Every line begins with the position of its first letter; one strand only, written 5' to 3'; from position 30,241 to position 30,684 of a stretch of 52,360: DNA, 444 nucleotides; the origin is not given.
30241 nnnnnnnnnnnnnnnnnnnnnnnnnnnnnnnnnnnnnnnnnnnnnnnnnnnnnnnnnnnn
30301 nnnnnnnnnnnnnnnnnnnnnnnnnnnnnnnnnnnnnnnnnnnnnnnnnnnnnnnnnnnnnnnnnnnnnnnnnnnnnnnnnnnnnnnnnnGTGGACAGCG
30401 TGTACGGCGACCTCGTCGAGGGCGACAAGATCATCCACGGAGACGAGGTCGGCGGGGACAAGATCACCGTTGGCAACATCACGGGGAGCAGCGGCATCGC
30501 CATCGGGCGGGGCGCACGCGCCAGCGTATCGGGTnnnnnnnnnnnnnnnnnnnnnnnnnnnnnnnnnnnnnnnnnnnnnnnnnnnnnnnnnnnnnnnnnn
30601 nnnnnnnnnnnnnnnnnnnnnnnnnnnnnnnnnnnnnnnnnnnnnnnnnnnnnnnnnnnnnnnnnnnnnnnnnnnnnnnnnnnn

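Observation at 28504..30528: The same ~30-aa Gly/Asp/Lys/Asn/Ile-rich repeat motif is present in both adjacent proteins (20/30 identical)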

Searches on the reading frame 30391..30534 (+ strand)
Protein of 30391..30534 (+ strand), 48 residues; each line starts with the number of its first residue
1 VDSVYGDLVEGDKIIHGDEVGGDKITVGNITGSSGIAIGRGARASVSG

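Call 27: find_homologous_proteins(query=A2, max_evalue=10)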
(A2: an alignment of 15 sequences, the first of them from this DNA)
Query A2 (15 sequences) (48 aa, profile of the alignment): 20 proteins with E <= 10 among 913 candidates.
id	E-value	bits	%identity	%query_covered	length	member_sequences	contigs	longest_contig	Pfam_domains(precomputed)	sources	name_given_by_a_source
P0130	1.8e-13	68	59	96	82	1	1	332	-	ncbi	-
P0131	1.1e-12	65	59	92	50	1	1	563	-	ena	-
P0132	4.5e-8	50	55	92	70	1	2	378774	-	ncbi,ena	-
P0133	3.7e-7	47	65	65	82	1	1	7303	-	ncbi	-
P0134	4.0e-6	44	67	69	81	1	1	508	-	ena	-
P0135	6.7e-5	40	62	54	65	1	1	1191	-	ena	-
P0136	8.1e-5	40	56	67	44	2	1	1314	-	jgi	jgi:hypothetical protein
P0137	4.1e-4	38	42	100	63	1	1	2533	-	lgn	-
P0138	4.5e-4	37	56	75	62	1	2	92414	-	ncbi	-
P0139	7.7e-4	37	51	73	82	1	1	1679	-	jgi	jgi:hypothetical protein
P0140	8.1e-4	37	57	77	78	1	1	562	-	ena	-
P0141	1.3e-3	36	55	65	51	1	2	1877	-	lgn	-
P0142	3.6e-3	35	59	81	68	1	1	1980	-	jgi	jgi:hypothetical protein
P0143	3.7e-3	35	70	42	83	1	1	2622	-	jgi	-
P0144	3.5e-2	31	62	54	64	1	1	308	-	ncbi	-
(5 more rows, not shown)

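Call 38: search_protein_representatives(alignment_id=A3)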
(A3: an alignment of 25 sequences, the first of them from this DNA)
Query: 25 sequences, 36 profile positions. Proteins with E-value up to 0.001 (for the whole library): 586; up to 1e-10: 34; up to 1e-30: 0. The best 150 are listed.
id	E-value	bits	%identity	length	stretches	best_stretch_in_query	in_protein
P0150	1.2e-21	91.9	-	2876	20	15-29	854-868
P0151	2.2e-14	68.7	-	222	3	2-35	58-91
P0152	2.3e-14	68.6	-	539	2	4-35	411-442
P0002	7.9e-14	66.9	-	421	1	1-35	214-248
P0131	1.0e-13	66.5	-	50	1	1-36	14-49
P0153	1.4e-13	66.1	-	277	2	3-36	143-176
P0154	6.7e-13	63.9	-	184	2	3-35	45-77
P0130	1.4e-12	62.9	-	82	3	3-35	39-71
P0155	1.4e-12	62.8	-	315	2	5-35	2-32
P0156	1.9e-12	62.4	-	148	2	3-35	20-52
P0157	7.0e-12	60.6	-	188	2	2-35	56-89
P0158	8.2e-12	60.4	-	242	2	3-35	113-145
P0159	8.7e-12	60.3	-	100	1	3-35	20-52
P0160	8.9e-12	60.3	-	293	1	3-35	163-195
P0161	1.1e-11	60.1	-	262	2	3-34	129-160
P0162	1.3e-11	59.8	-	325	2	3-36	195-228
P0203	1.5e-09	53.2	-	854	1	3-35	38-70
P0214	3.4e-09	52.1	-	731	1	4-35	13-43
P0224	5.6e-09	51.3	-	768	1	2-35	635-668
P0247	2.3e-08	49.4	-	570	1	2-35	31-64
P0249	2.7e-08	49.2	-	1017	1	1-35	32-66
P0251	2.8e-08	49.1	-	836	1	5-36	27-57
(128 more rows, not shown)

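Call 46: search_protein_families(library=pfam, alignment_id=A5, max_evalue=0.001)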
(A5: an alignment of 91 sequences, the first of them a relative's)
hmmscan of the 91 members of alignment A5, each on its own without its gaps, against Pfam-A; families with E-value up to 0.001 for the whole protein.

A. member 1, P0151 (222 aa): 1 family
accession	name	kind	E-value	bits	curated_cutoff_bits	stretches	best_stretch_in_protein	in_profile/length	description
PF19971.4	TCAD2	-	2.5e-12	47.3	27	1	147-216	21-90/90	Ternary complex associated domain 2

B. families by the number of members that match (of 91 scanned): 51 families (the first 25 are shown)
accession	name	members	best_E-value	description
PF19971.4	TCAD2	26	3.8e-30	Ternary complex associated domain 2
PF00656.27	Peptidase_C14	13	2.7e-22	Caspase domain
PF19960.5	EAD7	10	2.4e-21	Effector-associated domain 7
PF12770.12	CHAT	8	6.9e-38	CHAT domain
PF19955.5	EAD1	5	6.2e-22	Effector-associated domain 1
PF13240.11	Zn_Ribbon_1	5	3.4e-08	zinc-ribbon domain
PF13191.12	AAA_16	5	1.7e-06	AAA ATPase domain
PF12773.13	DZR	5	5.8e-06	Double zinc ribbon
PF13248.11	Zn_ribbon_3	4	2.8e-06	zinc-ribbon domain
PF05729.18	NACHT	3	6.8e-10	NACHT domain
PF20720.3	nSTAND3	3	0.00035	Novel STAND NTPase 3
PF13424.12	TPR_12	2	1.8e-54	Tetratricopeptide repeat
PF20703.3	nSTAND1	2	3.9e-46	Novel STAND NTPase 1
PF00515.34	TPR_1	2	4.3e-40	Tetratricopeptide repeat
PF07719.23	TPR_2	2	4.1e-30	Tetratricopeptide repeat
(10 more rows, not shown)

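Call 80: search_solved_structures(query=A3, max_evalue=10, show_alignments=4)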
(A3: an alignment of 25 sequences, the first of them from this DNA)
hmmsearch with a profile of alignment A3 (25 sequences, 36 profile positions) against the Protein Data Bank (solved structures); distinct sequences matched with E-value up to 10: 2.
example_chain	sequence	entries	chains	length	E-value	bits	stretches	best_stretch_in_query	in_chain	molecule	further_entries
5but_A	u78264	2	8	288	0.97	12.1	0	23-34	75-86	Ktr system potassium uptake protein A,Ktr system potassium uptake protein A | Ktr system potassium uptake protein A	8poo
3la9_A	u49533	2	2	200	7.3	9.3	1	20-35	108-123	Haemagglutinin family protein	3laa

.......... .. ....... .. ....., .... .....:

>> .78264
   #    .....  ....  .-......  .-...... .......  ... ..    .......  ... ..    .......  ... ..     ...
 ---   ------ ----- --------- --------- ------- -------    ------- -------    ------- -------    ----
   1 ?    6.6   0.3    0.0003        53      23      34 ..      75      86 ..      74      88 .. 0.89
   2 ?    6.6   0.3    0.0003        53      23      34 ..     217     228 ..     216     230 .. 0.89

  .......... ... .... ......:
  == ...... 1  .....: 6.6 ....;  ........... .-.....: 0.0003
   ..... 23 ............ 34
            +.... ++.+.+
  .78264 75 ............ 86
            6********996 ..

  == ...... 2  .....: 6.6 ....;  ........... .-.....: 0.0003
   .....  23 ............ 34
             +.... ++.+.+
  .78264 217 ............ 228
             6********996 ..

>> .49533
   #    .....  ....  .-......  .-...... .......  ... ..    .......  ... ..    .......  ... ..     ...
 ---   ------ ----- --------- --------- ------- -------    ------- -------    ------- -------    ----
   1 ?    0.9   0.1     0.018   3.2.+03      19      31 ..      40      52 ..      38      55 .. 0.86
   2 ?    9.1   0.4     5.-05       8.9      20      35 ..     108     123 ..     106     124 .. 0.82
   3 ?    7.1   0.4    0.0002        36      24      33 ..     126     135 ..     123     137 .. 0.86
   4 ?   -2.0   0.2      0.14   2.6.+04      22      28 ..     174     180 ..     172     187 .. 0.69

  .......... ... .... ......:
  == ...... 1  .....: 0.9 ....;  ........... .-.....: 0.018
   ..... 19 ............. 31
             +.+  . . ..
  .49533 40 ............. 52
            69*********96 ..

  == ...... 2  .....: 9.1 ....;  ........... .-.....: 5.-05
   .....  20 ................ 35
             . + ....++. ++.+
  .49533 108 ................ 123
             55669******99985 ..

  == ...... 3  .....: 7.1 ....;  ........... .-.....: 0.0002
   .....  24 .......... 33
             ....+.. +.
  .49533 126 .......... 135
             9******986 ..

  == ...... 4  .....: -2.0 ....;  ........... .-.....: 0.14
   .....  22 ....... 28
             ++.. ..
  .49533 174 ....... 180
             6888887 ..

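Call 83: list_cluster_members(proteins=[P0152, P0153, P0155, P0162, P0214, P0247, P0249, P0251, P0203, P0224])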
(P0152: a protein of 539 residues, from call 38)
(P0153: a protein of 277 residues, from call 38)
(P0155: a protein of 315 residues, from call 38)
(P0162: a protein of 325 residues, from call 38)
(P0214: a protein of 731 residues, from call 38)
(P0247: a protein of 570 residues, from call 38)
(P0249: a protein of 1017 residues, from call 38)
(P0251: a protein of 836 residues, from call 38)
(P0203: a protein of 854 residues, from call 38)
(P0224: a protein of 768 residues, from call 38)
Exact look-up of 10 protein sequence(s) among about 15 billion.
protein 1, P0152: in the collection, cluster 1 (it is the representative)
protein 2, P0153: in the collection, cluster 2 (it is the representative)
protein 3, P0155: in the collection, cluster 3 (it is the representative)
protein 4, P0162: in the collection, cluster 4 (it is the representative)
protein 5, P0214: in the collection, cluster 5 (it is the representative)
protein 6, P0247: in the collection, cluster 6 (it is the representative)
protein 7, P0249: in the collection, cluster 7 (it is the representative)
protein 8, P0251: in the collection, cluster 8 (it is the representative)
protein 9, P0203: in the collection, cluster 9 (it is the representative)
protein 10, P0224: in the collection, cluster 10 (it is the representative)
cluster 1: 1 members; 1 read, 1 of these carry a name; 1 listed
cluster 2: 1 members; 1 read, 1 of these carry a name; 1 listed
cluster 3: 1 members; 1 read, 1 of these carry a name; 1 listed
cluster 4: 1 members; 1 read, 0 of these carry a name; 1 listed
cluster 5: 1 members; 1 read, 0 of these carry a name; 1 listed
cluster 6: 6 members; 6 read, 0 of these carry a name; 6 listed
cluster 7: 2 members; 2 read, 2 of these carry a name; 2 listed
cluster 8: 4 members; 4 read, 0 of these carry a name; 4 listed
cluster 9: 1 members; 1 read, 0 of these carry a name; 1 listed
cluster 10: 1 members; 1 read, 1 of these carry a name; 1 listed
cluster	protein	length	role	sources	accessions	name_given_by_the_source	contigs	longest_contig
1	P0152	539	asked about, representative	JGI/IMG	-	hypothetical protein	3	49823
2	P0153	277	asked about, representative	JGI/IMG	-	hypothetical protein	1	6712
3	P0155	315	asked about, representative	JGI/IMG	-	hypothetical protein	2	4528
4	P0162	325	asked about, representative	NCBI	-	-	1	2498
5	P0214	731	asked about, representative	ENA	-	-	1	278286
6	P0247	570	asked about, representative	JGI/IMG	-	-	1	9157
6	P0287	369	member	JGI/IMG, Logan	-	-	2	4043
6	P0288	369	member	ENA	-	-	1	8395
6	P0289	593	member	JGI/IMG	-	-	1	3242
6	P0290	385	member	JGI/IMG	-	-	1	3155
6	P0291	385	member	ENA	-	-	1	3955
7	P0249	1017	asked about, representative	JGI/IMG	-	hypothetical protein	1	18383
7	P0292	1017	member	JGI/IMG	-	hypothetical protein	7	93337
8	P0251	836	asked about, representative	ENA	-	-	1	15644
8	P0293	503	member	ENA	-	-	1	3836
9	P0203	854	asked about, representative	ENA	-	-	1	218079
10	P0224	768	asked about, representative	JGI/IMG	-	hypothetical protein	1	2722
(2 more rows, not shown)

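Call 87: search_protein_families(library=ncbifam, proteins=[P0152], max_evalue=0.01)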
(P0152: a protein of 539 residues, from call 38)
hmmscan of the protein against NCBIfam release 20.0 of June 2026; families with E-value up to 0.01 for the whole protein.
P0152 (539 aa): 1 family
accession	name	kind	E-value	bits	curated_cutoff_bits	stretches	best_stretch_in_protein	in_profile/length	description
NF045509.1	CellDiv_HetF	equivalog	2.1e-14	52.8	1200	1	95-365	104-391/836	cell division protein HetF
